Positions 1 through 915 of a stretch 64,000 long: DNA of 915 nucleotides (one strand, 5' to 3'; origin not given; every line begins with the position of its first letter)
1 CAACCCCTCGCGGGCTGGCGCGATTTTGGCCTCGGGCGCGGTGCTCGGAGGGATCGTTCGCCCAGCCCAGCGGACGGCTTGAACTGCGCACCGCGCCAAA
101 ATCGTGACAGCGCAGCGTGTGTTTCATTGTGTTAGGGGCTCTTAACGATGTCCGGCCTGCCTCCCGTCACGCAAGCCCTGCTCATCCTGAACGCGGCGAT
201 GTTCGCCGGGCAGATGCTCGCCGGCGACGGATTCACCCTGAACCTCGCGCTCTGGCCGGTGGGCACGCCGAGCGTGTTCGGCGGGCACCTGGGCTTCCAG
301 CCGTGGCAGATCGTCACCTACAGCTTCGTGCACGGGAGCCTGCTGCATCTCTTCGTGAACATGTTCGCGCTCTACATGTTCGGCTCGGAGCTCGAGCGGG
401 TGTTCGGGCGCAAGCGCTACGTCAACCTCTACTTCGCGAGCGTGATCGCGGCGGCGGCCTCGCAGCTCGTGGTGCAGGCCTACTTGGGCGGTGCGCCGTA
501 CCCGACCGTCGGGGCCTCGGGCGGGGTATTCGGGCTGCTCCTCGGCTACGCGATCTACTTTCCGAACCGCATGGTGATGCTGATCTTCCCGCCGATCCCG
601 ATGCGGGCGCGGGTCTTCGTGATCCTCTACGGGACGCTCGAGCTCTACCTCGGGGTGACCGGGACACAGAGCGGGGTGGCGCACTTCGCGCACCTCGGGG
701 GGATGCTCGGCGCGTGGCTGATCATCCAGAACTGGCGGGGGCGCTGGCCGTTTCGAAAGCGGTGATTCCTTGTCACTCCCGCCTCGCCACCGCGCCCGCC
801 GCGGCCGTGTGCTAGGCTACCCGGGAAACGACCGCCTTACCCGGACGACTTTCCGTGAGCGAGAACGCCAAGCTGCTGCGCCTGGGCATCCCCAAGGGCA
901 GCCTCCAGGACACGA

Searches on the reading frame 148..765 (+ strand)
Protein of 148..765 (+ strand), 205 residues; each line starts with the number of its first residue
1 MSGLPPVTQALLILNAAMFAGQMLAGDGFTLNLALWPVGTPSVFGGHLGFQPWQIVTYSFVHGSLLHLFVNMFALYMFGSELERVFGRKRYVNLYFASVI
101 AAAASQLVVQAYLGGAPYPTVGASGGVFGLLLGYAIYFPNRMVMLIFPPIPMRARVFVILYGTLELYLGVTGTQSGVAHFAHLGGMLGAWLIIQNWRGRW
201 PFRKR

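Call 71: find_encoding_contigs(protein=window:148-765:+, flank=10000, max_places=4)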
Protein window:148-765:+ (205 aa): 14 contigs read that carry it; 4 places shown.
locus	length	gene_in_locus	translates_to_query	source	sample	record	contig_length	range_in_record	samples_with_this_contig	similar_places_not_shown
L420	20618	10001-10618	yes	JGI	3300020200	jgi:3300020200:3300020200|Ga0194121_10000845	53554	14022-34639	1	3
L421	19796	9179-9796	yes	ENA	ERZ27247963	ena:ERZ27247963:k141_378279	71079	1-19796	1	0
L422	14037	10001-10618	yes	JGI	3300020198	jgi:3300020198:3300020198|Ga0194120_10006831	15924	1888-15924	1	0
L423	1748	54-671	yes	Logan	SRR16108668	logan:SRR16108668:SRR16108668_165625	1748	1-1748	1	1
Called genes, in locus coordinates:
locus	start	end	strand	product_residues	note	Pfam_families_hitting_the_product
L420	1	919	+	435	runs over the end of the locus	PF16524:RisS_PPD, PF00672:HAMP, PF26769:HAMP_PhoQ (weak), PF00512:HisKA, PF02518:HATPase_c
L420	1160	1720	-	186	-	PF02834:LigT_PEase, PF13563:2_5_RNA_ligase2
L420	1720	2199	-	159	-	PF02542:YgbB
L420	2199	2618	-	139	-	PF13366:PDDEXK_3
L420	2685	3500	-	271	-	PF01128:IspD, PF12804:NTP_transf_3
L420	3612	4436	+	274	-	PF01875:Memo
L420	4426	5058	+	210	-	PF01871:AMMECR1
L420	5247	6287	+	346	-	PF04055:Radical_SAM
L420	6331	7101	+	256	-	PF00515:TPR_1, PF07719:TPR_2, PF13424:TPR_12, PF13432:TPR_16, PF00515:TPR_1, PF07719:TPR_2, PF13181:TPR_8, PF13371:TPR_9, +17 more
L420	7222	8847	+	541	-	PF03092:BT1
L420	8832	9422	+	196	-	PF13328:HD_4, PF01966:HD (weak)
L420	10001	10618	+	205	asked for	PF01694:Rhomboid, PF08551:DUF1751 (weak)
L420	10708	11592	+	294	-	PF01634:HisG, PF08029:HisG_C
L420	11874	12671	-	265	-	PF00106:adh_short, PF08659:KR, PF01370:Epimerase (weak), PF13561:adh_short_C2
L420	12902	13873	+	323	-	PF03401:TctC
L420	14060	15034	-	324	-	PF00248:Aldo_ket_red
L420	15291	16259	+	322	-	PF03401:TctC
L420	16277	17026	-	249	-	PF12705:PDDEXK_1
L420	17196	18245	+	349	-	PF08240:ADH_N, PF00107:ADH_zinc_N, PF13602:ADH_zinc_N_2 (weak)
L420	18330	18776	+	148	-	PF00903:Glyoxalase, PF13669:Glyoxalase_4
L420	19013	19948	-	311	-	PF01557:FAA_hydrolase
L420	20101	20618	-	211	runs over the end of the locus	-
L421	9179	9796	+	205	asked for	PF01694:Rhomboid, PF08551:DUF1751 (weak)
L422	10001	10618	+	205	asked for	PF01694:Rhomboid, PF08551:DUF1751 (weak)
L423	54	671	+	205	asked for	PF01694:Rhomboid, PF08551:DUF1751 (weak)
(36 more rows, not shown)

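Call 91: search_protein_families(library=ncbifam, proteins=[L420:2199-2618:-])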
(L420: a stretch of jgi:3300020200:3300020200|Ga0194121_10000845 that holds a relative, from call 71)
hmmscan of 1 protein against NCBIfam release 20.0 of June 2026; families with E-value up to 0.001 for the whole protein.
L420:2199-2618:- (139 aa): 1 family
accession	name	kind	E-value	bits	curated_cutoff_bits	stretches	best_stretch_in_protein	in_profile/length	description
TIGR04256.1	GxxExxY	subfamily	1.7e-38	131.5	35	1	10-125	2-116/116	GxxExxY protein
